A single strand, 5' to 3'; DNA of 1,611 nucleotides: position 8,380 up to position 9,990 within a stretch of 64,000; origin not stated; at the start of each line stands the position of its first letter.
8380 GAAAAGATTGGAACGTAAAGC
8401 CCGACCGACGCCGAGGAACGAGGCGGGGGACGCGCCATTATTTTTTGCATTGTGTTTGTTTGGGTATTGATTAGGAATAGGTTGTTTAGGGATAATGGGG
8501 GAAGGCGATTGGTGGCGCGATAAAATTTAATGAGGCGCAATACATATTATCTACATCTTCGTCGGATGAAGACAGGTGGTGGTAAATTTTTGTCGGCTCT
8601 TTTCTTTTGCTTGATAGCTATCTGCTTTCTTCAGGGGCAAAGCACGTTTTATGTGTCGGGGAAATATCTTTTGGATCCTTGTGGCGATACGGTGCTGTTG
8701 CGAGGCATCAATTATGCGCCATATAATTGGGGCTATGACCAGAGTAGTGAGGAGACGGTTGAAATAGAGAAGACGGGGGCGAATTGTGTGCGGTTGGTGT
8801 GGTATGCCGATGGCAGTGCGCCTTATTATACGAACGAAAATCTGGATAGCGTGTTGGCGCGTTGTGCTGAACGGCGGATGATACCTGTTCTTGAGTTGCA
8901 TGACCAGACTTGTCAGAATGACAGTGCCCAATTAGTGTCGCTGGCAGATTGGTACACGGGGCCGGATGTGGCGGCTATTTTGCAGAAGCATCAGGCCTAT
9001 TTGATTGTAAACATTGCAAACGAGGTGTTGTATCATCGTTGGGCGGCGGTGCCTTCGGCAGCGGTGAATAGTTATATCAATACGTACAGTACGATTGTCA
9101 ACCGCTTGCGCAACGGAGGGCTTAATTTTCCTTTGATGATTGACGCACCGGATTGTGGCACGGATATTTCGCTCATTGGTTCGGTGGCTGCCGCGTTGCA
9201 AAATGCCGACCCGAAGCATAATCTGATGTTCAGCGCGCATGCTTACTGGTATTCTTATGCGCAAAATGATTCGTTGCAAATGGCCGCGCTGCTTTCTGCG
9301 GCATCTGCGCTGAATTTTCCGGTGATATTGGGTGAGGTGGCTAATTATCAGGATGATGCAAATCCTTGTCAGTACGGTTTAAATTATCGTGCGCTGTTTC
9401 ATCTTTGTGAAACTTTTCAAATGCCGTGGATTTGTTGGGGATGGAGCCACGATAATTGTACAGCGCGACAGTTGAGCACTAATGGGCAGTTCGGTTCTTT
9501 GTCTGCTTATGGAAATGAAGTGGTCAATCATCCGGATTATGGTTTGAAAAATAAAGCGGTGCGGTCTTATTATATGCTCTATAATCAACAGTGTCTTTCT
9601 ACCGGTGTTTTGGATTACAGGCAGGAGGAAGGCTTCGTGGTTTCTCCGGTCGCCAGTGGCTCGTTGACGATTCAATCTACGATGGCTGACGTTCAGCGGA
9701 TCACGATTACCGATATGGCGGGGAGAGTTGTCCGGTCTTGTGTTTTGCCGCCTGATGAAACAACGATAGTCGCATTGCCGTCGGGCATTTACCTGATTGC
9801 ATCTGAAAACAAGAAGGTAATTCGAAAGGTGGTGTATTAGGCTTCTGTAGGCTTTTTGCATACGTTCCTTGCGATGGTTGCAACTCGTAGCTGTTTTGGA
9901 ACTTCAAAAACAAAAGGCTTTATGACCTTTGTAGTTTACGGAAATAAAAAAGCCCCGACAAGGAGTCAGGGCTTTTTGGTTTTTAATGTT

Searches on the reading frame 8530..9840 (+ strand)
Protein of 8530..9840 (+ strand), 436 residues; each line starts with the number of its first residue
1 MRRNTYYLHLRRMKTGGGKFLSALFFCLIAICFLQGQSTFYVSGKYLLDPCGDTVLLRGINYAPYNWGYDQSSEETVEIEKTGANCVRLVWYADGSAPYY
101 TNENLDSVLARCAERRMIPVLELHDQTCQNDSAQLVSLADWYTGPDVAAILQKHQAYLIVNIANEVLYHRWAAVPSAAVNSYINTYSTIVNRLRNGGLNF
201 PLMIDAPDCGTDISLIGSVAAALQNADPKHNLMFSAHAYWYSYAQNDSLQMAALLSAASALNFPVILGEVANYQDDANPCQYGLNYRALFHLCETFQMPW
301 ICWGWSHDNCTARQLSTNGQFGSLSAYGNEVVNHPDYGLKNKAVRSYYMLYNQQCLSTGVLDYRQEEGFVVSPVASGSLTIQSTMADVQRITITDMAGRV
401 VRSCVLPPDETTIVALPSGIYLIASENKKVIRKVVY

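Call 12: search_protein_families(library=pfam, proteins=[window:8530-9840:+], max_evalue=0.01)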
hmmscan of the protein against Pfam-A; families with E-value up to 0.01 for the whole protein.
window:8530-9840:+ (436 aa): 3 families
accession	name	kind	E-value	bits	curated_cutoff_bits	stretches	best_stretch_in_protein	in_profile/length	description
PF00150.24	Cellulase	-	1.3e-15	58.1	23.5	1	52-308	5-271/272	Cellulase (glycosyl hydrolase family 5)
PF19910.5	DUF6383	-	0.00041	20.9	23.7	1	377-434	17-73/74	Domain of unknown function (DUF6383)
PF18962.6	Por_Secre_tail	-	0.0027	18.4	27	1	375-434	6-73/75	Secretion system C-terminal sorting domain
